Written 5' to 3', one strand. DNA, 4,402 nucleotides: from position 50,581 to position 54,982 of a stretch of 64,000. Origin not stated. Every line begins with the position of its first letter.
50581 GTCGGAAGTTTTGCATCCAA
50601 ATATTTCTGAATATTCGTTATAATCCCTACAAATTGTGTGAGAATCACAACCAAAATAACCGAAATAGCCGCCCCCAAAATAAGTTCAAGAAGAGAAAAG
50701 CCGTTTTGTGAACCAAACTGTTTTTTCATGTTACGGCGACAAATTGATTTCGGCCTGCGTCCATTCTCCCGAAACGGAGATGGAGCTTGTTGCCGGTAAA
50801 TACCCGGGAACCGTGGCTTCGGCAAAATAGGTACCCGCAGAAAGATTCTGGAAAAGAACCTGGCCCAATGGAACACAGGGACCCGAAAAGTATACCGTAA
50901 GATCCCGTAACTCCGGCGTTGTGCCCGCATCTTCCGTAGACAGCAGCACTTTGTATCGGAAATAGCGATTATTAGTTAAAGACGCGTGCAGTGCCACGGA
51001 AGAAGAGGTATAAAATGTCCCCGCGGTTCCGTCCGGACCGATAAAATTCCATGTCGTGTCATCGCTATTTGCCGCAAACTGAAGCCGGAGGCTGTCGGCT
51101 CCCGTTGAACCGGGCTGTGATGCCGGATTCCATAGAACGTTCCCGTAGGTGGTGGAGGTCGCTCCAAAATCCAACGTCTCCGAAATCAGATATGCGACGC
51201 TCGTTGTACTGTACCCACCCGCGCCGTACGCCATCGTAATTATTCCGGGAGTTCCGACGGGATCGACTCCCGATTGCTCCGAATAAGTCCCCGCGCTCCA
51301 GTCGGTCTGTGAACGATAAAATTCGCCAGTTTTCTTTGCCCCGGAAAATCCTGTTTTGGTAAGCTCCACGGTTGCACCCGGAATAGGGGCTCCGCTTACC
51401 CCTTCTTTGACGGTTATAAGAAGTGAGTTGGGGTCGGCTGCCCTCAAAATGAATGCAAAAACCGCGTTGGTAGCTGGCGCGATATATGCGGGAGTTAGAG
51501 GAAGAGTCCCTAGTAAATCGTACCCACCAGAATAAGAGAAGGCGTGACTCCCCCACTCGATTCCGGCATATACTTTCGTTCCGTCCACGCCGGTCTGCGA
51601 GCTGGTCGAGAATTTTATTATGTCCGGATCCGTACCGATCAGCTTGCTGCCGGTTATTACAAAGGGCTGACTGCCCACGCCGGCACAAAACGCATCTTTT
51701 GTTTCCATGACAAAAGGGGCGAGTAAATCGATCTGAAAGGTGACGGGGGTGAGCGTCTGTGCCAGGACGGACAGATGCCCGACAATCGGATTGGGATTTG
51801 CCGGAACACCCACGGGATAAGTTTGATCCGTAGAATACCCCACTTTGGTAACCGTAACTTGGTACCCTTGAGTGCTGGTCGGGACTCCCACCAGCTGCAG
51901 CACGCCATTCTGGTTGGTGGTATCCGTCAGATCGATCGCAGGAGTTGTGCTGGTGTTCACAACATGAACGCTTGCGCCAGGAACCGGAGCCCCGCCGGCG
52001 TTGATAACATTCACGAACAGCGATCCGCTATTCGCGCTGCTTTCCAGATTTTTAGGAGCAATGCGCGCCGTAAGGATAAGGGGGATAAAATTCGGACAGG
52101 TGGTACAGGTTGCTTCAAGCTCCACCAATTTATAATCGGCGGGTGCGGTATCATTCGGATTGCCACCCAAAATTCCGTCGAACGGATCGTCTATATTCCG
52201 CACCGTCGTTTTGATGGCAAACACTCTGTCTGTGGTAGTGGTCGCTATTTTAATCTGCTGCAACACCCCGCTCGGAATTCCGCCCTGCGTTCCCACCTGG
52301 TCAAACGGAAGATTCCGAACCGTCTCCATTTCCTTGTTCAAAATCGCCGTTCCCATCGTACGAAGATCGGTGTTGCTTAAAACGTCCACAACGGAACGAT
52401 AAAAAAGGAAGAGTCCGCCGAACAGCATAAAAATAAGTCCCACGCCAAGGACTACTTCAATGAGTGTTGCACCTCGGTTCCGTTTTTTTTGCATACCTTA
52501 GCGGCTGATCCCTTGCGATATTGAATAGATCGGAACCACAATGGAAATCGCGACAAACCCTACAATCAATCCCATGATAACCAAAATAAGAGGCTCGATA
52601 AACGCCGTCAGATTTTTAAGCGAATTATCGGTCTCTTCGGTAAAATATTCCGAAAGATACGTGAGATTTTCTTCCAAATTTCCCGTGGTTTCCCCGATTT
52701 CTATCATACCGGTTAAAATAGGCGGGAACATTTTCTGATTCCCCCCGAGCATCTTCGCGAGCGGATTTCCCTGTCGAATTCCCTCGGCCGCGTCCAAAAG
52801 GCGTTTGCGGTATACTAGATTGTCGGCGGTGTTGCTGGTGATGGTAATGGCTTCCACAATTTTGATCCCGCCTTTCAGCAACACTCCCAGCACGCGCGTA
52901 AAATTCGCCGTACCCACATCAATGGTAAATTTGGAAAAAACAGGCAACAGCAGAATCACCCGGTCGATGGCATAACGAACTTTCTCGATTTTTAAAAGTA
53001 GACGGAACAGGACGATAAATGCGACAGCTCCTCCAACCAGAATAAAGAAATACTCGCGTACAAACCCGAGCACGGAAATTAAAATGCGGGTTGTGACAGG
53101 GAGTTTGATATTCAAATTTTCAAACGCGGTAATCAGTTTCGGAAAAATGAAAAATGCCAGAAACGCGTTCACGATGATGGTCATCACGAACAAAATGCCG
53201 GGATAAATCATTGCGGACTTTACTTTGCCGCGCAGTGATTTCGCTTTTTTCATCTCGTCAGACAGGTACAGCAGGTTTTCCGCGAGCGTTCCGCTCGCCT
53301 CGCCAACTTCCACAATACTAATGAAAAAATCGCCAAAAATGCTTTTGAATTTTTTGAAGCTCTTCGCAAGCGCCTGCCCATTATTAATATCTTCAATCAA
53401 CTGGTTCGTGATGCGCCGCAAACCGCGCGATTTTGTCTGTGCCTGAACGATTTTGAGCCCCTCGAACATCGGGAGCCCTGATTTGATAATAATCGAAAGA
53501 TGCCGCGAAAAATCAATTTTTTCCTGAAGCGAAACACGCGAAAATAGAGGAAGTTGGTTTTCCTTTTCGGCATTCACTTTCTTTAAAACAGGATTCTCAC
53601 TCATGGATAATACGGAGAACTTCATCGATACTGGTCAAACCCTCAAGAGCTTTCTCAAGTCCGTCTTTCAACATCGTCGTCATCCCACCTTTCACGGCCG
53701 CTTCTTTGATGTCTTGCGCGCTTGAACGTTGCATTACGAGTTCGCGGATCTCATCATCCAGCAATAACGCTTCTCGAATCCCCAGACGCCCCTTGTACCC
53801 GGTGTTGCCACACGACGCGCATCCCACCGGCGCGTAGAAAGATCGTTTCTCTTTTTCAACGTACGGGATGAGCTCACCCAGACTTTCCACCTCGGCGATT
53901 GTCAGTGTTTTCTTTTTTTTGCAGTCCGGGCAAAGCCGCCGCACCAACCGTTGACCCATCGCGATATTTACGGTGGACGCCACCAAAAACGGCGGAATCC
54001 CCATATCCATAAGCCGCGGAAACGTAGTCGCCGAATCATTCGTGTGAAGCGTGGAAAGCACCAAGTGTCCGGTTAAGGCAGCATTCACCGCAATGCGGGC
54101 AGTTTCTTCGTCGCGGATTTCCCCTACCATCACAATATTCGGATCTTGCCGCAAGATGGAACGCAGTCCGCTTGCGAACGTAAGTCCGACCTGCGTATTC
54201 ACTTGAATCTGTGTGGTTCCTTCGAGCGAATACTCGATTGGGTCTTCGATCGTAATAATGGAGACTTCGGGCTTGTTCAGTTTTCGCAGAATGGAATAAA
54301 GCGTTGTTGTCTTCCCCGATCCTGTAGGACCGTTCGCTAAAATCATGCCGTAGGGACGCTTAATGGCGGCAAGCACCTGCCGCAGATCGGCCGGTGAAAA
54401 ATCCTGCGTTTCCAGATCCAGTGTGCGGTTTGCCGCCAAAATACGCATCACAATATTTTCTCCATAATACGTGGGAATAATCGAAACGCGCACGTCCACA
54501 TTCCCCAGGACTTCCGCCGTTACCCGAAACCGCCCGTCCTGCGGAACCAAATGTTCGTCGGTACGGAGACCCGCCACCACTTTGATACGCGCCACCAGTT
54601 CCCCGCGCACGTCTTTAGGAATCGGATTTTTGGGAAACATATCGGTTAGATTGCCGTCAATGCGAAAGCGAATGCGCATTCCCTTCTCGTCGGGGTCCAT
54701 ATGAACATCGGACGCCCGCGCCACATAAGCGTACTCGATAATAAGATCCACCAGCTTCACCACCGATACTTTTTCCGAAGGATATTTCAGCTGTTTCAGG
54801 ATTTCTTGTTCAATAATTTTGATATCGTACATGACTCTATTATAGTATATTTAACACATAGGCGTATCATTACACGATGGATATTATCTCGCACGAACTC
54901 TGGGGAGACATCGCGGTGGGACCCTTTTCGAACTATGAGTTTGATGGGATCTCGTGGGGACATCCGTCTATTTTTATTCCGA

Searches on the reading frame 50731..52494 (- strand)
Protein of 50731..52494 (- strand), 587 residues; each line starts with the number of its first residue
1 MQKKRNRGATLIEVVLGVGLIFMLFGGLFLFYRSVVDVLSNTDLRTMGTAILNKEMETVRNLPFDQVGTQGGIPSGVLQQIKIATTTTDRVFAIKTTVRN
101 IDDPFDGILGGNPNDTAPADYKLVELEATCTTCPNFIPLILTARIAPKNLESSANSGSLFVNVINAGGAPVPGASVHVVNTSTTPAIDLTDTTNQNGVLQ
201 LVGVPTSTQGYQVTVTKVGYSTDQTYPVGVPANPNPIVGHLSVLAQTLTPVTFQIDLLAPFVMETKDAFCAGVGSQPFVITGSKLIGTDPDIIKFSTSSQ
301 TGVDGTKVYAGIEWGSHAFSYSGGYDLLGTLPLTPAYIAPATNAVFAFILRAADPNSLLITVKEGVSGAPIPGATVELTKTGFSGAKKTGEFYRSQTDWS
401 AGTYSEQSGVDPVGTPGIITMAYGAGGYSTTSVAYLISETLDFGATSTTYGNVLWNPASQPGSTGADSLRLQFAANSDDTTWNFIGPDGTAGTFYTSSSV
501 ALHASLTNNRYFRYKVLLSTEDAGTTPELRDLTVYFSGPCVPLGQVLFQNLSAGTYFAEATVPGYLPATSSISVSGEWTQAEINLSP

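Call 61: search_protein_families(library=pfam, proteins=[window:50731-52494:-], max_evalue=0.001)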
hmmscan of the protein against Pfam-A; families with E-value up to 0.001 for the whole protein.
window:50731-52494:- (587 aa): 2 families
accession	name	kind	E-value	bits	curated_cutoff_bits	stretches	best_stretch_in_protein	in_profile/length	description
PF13620.12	CarboxypepD_reg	-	5.4e-13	49.5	32.3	1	162-232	5-71/82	Carboxypeptidase regulatory-like domain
PF13715.12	CarbopepD_reg_2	-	0.00048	20.5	32.2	0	163-224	5-59/88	CarboxypepD_reg-like domain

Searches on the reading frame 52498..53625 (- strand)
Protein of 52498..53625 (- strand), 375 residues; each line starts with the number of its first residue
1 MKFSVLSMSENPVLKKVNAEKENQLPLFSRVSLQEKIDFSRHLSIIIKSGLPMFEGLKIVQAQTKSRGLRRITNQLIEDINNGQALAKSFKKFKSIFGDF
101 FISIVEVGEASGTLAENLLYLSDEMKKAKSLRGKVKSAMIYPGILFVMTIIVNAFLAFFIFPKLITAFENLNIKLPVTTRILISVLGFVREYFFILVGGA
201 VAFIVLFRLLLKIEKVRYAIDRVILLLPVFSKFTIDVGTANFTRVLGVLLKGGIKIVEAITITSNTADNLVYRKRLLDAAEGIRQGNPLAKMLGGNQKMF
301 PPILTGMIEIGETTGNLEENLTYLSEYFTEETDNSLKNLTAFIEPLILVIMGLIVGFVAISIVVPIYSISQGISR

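Call 62: search_protein_families(library=pfam, proteins=[window:52498-53625:-], max_evalue=0.001)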
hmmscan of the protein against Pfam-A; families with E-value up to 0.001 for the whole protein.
window:52498-53625:- (375 aa): 1 family
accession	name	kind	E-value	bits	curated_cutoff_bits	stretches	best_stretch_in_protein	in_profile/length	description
PF00482.28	T2SSF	-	6.1e-55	185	25.2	2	242-365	1-125/125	Type II secretion system (T2SS), protein F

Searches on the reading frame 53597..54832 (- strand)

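Call 62: search_protein_families(library=pfam, proteins=[window:53597-54832:-], max_evalue=0.001)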
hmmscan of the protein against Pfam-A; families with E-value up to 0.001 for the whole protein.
window:53597-54832:- (411 aa): 3 families
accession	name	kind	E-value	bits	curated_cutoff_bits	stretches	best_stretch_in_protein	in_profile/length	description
PF00437.27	T2SSE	-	1.1e-122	409.8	24.9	1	21-407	5-370/370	Type II/IV secretion system protein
PF02399.21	Herpes_ori_bp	-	6.4e-05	21.7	20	1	116-195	6-84/820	Origin of replication binding protein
PF25199.1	nSTAND_NTPase5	-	0.00057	20.2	34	0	158-205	38-86/145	Novel STAND NTPase 5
